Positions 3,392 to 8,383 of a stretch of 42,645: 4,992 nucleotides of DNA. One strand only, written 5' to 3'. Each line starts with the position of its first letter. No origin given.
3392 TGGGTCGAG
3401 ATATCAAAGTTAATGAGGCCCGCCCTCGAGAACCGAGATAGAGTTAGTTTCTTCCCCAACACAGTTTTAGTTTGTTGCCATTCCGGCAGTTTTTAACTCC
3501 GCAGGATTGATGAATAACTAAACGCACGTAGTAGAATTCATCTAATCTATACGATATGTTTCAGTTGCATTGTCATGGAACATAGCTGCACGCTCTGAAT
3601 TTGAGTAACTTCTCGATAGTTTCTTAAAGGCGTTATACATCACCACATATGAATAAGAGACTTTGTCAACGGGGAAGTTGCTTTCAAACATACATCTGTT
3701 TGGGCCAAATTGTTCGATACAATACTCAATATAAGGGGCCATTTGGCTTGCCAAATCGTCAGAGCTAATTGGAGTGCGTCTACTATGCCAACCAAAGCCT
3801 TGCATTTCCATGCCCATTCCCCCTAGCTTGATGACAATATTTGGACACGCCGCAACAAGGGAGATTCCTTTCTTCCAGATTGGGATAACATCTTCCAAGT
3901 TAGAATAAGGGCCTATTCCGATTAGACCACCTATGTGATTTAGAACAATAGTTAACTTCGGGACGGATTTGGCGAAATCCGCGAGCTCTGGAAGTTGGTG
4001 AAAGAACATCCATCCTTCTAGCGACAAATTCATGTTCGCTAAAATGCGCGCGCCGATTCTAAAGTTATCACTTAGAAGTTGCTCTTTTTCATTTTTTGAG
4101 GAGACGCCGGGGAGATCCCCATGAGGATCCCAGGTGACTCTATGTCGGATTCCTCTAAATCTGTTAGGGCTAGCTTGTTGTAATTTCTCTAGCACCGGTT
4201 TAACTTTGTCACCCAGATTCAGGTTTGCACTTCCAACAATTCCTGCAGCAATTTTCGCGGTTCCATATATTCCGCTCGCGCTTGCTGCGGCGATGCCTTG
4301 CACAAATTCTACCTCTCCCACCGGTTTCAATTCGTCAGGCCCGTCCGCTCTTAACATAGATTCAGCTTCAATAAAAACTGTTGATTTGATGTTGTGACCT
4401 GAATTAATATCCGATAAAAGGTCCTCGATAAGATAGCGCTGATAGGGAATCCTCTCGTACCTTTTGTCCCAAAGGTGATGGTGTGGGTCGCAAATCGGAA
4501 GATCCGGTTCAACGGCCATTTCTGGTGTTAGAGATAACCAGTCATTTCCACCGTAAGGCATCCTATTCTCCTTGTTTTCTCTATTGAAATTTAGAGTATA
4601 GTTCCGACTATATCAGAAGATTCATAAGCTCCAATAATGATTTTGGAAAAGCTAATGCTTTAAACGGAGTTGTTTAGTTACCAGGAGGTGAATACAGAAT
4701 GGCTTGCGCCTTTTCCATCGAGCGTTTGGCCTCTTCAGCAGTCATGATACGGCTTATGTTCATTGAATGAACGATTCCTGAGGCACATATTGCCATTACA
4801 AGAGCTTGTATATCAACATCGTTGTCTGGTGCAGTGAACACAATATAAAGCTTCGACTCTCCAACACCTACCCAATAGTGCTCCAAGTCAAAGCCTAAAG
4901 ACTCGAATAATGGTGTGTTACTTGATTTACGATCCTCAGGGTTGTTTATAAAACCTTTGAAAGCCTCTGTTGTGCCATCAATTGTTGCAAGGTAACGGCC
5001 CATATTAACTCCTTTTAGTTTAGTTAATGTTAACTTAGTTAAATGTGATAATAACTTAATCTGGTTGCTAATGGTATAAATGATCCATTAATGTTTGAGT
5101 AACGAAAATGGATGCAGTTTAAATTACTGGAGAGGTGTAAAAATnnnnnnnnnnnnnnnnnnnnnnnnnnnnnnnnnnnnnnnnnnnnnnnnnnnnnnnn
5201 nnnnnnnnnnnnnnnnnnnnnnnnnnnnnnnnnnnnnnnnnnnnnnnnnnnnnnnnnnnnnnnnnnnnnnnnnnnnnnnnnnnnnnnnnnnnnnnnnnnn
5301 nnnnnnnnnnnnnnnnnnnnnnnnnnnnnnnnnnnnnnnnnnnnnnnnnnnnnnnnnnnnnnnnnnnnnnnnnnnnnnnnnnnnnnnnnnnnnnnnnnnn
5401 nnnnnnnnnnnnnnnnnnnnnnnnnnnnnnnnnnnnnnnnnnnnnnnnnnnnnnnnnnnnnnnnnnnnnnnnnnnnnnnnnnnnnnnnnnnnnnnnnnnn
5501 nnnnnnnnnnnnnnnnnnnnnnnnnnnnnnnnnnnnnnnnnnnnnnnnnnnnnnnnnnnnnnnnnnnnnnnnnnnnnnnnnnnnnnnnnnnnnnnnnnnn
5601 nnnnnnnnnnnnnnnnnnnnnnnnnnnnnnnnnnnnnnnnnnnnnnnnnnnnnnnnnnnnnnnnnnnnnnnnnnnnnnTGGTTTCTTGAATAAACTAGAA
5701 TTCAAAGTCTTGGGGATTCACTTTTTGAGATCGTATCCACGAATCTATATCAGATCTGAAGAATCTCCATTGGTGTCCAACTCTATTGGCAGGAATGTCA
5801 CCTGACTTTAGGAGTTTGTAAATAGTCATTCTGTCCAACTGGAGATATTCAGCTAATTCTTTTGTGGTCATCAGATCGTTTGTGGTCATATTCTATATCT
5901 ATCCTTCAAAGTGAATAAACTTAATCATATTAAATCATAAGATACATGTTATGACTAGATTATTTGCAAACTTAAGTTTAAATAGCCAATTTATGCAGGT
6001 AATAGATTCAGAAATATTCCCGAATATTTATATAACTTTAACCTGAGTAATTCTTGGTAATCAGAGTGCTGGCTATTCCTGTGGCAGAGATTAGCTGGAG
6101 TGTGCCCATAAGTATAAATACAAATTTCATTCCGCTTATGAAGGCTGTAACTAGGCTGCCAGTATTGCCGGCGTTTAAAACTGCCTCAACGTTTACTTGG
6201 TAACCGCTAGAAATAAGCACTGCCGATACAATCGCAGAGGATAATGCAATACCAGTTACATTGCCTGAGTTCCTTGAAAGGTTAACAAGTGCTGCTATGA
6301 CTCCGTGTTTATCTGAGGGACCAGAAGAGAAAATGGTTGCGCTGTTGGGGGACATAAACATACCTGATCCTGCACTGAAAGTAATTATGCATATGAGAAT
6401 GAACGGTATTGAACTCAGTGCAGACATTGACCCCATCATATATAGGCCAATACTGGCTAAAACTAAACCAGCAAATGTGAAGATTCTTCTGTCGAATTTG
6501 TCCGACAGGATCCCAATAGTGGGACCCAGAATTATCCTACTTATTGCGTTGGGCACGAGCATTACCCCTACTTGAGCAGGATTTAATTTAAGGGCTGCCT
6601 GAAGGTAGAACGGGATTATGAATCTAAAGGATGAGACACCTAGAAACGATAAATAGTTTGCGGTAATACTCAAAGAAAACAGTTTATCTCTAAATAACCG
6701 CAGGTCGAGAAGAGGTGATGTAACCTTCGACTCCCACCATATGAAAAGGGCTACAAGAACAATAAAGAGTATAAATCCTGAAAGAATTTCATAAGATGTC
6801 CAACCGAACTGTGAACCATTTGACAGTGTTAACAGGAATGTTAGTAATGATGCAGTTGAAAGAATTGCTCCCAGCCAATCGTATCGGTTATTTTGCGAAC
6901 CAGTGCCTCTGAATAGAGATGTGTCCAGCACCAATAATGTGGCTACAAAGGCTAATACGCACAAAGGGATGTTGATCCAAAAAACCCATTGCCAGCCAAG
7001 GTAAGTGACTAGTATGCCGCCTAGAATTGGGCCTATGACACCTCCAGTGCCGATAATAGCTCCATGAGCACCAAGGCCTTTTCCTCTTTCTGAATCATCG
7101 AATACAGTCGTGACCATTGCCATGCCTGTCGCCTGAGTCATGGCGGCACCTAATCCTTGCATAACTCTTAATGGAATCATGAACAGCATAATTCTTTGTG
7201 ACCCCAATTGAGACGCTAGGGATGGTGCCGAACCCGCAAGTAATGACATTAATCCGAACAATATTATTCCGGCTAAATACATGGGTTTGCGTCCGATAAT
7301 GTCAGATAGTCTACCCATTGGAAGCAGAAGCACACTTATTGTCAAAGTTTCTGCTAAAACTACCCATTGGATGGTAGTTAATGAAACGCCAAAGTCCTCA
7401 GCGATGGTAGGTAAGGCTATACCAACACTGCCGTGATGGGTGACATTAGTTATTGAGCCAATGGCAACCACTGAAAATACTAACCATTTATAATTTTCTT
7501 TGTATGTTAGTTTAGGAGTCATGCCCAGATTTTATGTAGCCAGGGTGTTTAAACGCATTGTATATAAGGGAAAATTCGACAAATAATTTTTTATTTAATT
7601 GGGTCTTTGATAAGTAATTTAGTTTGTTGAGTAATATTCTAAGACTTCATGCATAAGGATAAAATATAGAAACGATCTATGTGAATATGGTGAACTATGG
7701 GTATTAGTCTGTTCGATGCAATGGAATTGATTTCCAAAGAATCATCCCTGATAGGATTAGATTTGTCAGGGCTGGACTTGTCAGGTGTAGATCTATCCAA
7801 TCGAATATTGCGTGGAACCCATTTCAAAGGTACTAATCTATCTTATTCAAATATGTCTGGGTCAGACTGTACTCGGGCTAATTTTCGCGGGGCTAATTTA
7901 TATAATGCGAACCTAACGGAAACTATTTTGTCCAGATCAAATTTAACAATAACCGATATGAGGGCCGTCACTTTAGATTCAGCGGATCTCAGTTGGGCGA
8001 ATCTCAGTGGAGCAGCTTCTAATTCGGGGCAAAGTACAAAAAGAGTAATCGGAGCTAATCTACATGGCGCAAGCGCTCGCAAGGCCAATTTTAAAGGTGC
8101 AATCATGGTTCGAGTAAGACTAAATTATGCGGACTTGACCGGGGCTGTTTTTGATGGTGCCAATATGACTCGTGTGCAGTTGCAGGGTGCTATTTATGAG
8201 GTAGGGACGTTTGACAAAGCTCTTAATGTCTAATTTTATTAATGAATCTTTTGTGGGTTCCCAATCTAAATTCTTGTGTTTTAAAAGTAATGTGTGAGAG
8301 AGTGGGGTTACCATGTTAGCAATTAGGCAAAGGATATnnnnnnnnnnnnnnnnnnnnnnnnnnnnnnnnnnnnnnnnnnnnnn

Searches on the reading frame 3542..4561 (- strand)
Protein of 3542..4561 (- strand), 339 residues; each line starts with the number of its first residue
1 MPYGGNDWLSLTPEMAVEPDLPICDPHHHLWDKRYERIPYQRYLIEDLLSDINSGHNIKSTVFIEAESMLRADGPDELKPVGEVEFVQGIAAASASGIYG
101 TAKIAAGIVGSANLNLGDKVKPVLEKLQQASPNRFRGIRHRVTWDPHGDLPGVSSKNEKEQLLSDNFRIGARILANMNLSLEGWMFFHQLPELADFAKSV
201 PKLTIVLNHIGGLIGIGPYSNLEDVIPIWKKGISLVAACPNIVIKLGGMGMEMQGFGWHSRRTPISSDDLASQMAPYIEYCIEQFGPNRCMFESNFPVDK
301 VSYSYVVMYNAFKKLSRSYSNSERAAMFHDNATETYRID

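Call 70: search_protein_families(library=pfam, proteins=[window:3542-4561:-], max_evalue=0.00001)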
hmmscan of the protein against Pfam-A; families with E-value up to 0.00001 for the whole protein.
window:3542-4561:- (339 aa): 1 family
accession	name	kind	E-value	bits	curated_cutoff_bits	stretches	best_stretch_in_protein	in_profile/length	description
PF04909.20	Amidohydro_2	-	9.8e-30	104.7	26.4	1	24-338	1-289/289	Amidohydrolase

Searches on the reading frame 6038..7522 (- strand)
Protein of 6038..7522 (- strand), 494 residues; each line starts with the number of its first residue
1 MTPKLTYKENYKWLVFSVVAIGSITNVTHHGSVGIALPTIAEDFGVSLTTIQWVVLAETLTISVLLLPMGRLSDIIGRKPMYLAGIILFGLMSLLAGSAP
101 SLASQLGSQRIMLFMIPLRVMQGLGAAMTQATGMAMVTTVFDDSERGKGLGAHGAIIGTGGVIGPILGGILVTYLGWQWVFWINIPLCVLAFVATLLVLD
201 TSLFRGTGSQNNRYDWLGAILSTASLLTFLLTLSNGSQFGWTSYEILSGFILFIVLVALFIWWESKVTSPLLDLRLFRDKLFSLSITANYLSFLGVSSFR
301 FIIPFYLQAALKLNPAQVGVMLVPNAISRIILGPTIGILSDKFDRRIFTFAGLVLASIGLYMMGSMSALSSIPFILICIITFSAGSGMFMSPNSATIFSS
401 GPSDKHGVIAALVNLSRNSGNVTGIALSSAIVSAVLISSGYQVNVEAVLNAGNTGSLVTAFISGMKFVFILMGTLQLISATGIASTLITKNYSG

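Call 70: search_protein_families(library=pfam, proteins=[window:6038-7522:-], max_evalue=0.00001)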
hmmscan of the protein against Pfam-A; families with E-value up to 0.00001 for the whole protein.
window:6038-7522:- (494 aa): 2 families
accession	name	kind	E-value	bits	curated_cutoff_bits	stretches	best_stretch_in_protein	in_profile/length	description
PF07690.21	MFS_1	-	3.3e-61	207.6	33.4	3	20-199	2-172/347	Major Facilitator Superfamily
PF05977.19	MFS_3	-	2.7e-07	29.8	27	0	41-198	37-188/524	Transmembrane secretion effector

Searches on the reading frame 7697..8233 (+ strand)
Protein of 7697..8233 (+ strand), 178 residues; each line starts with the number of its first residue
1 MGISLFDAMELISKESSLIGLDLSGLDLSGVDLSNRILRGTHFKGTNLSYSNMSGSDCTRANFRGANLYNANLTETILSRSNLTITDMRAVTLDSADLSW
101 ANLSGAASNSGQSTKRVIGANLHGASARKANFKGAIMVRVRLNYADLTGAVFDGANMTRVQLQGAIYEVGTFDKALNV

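Call 70: search_protein_families(library=pfam, proteins=[window:7697-8233:+], max_evalue=0.00001)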
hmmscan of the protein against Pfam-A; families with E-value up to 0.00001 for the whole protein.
window:7697-8233:+ (178 aa): 3 families
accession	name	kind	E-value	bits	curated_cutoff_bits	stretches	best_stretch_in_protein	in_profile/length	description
PF00805.28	Pentapeptide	-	2.6e-41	139.2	20.2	4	43-80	3-40/40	Pentapeptide repeats (8 copies)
PF13599.13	Pentapeptide_4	-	3.1e-13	50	38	1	16-84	6-74/78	Pentapeptide repeat region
PF13576.12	Pentapeptide_3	-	1.4e-12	48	27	0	119-160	3-47/48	Pentapeptide repeats (9 copies)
